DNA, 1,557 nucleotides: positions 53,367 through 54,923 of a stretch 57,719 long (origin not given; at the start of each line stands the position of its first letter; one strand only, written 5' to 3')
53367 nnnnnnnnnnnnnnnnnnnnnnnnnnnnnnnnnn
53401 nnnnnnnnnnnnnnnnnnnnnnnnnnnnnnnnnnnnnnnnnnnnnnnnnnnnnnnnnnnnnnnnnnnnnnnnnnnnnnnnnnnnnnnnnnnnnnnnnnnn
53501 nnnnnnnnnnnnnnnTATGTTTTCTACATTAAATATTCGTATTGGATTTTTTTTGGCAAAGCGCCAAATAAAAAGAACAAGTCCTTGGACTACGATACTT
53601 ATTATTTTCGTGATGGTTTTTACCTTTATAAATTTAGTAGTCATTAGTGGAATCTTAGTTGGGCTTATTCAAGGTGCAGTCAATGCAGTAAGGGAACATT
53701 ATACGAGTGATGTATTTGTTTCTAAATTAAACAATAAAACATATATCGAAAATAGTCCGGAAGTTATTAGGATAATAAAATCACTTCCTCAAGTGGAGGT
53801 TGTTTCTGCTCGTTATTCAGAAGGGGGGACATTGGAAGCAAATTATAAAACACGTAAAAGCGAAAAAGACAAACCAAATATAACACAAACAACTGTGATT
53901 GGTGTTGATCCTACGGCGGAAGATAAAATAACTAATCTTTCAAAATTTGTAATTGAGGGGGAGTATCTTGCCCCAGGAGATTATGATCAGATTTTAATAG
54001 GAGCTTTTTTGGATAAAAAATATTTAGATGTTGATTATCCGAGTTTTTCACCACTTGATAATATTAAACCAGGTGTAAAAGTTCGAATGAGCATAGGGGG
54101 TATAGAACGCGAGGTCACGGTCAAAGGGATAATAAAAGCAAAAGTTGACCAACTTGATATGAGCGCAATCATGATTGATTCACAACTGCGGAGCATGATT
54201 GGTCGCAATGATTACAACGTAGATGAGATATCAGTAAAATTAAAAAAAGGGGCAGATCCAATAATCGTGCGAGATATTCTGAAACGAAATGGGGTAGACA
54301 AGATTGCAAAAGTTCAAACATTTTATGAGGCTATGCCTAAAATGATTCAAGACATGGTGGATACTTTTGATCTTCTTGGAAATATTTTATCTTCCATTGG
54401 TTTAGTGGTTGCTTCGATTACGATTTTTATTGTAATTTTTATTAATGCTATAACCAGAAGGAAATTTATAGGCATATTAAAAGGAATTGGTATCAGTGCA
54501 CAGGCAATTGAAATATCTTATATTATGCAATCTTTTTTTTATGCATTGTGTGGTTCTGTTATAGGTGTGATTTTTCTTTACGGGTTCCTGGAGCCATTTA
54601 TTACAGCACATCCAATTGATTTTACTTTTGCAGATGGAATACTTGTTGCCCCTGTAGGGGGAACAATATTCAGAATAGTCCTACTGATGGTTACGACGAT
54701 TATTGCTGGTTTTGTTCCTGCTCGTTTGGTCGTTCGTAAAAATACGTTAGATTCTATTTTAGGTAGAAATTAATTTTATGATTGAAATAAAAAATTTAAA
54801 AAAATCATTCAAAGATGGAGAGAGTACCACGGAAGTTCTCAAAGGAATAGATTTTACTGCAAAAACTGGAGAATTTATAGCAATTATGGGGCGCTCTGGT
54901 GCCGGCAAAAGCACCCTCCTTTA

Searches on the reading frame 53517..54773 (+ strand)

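Call 5: search_protein_families(library=pfam, proteins=[window:53517-54773:+], max_evalue=1)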
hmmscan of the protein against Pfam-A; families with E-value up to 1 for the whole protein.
window:53517-54773:+ (418 aa): 1 family
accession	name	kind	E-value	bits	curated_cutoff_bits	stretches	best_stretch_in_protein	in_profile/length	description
PF02687.27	FtsX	-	1.1e-10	42.1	25.5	1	290-409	2-119/120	FtsX-like permease C-terminal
